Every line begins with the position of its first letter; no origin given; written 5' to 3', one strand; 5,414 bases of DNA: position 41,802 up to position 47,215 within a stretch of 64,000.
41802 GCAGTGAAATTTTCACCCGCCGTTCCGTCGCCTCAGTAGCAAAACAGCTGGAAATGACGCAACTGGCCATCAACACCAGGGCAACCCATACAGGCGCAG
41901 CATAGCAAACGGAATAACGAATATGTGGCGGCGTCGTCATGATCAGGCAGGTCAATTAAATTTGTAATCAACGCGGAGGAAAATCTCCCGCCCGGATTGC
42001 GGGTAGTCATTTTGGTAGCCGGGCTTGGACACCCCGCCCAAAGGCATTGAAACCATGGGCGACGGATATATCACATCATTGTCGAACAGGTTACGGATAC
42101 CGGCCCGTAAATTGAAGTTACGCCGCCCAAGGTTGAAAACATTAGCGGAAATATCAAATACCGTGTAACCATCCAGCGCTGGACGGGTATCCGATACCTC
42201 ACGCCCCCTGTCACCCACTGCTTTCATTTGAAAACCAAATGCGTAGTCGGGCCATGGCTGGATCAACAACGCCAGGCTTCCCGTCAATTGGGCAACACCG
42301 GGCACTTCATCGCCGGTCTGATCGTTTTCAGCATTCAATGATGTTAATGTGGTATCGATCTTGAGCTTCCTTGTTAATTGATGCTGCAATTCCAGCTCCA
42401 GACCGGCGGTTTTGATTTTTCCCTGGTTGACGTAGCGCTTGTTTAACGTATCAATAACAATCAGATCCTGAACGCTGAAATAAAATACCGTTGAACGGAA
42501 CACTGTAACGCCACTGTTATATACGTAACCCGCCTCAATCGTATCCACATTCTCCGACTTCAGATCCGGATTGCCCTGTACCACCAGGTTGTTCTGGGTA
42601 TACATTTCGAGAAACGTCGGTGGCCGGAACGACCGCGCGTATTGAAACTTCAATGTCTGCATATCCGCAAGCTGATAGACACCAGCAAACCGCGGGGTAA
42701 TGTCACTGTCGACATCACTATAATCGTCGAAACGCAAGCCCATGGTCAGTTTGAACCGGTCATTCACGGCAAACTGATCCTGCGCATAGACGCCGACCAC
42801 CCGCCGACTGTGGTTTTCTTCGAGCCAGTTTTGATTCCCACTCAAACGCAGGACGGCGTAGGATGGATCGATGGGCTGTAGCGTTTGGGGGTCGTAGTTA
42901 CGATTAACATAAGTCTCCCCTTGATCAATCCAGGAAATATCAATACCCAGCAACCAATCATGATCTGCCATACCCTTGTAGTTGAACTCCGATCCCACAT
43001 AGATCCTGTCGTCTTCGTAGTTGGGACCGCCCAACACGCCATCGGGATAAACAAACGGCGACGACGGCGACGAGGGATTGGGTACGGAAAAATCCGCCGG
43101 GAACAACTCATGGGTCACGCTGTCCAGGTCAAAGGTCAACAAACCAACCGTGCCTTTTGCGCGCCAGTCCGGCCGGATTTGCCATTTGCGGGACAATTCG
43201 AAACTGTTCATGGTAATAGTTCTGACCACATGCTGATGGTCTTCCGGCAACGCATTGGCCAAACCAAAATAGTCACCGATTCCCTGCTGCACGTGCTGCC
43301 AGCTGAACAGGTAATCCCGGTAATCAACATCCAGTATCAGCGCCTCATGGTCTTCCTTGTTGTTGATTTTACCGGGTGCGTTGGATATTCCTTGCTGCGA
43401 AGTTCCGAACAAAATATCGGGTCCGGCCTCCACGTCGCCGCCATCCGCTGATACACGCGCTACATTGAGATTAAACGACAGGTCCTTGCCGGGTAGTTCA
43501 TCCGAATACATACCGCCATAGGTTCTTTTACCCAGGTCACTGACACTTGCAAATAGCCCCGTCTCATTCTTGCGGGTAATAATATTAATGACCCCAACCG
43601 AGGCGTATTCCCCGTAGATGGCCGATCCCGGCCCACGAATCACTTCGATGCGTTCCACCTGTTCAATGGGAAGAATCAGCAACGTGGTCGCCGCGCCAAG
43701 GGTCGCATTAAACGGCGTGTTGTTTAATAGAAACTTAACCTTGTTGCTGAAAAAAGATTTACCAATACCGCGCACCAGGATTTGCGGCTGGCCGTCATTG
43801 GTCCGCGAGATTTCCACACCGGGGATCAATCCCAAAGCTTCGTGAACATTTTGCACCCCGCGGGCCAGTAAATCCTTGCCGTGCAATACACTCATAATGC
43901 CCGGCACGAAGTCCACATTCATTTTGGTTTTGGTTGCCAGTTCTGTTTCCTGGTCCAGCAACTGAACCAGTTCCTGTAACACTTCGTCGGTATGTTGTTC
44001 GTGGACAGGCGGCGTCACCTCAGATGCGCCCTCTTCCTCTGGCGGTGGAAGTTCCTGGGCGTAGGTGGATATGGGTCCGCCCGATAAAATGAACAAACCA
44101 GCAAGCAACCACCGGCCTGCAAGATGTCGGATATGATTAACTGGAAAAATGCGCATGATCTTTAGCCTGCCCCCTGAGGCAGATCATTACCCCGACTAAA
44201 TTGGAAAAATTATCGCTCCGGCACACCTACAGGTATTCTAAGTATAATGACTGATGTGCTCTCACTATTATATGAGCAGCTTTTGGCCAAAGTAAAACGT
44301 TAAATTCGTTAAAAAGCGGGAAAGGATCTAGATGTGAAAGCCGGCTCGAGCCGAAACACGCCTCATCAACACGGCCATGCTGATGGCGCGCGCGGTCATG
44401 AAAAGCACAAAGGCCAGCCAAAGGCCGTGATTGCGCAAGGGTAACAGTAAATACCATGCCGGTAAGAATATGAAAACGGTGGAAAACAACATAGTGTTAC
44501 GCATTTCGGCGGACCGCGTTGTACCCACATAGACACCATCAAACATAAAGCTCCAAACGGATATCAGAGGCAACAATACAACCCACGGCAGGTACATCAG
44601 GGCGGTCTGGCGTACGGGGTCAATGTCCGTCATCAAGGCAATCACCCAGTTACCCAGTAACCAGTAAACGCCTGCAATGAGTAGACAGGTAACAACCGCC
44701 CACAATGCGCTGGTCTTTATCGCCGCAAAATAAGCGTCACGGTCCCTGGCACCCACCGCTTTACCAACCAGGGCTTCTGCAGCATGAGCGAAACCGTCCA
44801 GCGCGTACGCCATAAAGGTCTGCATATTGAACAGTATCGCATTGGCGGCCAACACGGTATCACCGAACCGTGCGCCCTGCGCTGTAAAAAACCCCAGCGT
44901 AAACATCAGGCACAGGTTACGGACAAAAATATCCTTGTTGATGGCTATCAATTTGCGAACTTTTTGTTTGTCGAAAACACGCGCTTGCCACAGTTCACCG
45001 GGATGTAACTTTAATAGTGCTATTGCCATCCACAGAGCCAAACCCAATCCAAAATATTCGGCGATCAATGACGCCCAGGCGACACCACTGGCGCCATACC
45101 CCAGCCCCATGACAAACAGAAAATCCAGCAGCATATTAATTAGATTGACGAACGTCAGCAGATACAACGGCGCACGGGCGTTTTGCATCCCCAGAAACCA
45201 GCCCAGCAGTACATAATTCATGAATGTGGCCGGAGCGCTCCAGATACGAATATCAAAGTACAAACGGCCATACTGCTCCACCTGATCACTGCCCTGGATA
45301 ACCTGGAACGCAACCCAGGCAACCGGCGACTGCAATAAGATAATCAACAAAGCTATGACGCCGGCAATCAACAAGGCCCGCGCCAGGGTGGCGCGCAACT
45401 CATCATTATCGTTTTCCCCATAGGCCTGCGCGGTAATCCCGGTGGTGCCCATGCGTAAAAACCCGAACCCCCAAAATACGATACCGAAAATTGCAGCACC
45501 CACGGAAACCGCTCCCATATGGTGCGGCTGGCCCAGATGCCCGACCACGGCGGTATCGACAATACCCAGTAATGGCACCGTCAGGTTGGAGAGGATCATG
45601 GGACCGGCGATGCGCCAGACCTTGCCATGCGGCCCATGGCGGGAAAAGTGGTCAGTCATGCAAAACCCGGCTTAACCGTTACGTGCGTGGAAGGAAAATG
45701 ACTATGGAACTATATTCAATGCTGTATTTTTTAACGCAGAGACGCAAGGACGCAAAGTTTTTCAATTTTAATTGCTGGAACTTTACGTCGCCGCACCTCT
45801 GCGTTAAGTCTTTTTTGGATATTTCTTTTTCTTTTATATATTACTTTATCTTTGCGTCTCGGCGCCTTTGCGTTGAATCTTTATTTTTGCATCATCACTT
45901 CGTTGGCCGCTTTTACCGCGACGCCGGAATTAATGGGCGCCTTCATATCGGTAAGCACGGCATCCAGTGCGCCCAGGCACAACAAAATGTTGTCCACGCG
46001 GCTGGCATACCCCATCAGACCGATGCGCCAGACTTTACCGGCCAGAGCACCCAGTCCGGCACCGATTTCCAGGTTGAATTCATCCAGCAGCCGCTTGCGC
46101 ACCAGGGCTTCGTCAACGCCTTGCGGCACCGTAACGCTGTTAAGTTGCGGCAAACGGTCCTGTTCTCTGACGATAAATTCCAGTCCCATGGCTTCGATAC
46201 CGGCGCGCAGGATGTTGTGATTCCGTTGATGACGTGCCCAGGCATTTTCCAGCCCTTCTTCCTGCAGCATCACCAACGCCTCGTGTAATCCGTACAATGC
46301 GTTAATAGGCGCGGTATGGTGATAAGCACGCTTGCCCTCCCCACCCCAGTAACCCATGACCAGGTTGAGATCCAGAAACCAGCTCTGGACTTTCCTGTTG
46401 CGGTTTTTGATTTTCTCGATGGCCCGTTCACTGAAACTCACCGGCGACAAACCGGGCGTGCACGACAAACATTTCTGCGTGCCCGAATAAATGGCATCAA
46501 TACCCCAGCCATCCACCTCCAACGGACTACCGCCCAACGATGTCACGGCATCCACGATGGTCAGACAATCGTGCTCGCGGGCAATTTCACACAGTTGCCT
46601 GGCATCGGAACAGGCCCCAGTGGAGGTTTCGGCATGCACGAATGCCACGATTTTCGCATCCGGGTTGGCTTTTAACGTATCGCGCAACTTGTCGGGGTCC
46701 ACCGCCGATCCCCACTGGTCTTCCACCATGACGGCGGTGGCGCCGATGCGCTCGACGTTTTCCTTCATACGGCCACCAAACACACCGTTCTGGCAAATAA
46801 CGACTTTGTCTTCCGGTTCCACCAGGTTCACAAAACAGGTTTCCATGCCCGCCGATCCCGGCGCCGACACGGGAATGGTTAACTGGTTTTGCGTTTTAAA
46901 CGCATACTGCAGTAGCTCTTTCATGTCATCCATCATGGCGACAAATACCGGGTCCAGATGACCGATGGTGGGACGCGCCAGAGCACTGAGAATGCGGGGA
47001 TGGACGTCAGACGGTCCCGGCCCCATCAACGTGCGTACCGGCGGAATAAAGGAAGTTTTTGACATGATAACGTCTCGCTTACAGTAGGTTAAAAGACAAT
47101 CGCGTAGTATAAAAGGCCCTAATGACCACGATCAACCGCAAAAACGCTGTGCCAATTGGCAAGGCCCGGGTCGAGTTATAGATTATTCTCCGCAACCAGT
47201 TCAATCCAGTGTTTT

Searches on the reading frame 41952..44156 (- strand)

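Call 51: search_protein_families(library=pfam, proteins=[window:41952-44156:-], max_evalue=0.00001)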
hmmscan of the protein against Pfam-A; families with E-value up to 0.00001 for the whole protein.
window:41952-44156:- (734 aa): 3 families
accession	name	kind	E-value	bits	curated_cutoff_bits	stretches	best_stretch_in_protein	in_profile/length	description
PF00593.30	TonB_dep_Rec_b-barrel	-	2.2e-49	169.9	27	1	276-690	18-436/436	TonB dependent receptor-like, beta-barrel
PF07715.20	Plug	-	2e-19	70.5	23.9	1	84-189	5-107/107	TonB-dependent Receptor Plug Domain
PF14905.12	OMP_b-brl_3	-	7.5e-12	45.4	27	1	484-616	157-302/408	Outer membrane protein beta-barrel family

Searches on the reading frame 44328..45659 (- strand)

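Call 51: search_protein_families(library=pfam, proteins=[window:44328-45659:-], max_evalue=0.00001)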
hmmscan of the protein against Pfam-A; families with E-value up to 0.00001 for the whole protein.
window:44328-45659:- (443 aa): 1 family
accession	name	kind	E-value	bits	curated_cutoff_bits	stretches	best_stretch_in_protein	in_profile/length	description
PF01554.23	MatE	-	3.2e-38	131.4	24.9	2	20-181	1-161/161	MatE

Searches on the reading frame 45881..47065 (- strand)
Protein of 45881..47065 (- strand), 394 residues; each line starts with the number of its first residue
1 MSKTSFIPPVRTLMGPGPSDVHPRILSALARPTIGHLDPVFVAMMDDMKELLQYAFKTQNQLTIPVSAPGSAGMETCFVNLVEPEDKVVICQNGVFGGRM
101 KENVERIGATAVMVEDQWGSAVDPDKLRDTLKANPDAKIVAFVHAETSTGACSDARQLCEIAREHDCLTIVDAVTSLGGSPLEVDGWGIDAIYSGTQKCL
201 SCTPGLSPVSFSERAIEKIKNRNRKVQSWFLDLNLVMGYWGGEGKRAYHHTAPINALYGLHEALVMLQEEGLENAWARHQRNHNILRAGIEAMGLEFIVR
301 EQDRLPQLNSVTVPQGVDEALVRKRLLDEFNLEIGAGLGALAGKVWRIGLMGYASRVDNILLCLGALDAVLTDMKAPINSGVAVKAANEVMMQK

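Call 51: search_protein_families(library=pfam, proteins=[window:45881-47065:-], max_evalue=0.00001)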
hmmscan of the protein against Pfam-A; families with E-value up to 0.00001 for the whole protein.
window:45881-47065:- (394 aa): 1 family
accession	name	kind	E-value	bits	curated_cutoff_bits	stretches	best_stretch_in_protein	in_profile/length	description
PF00266.25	Aminotran_5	-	2.9e-27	96.1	21.5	1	36-338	36-339/371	Aminotransferase class-V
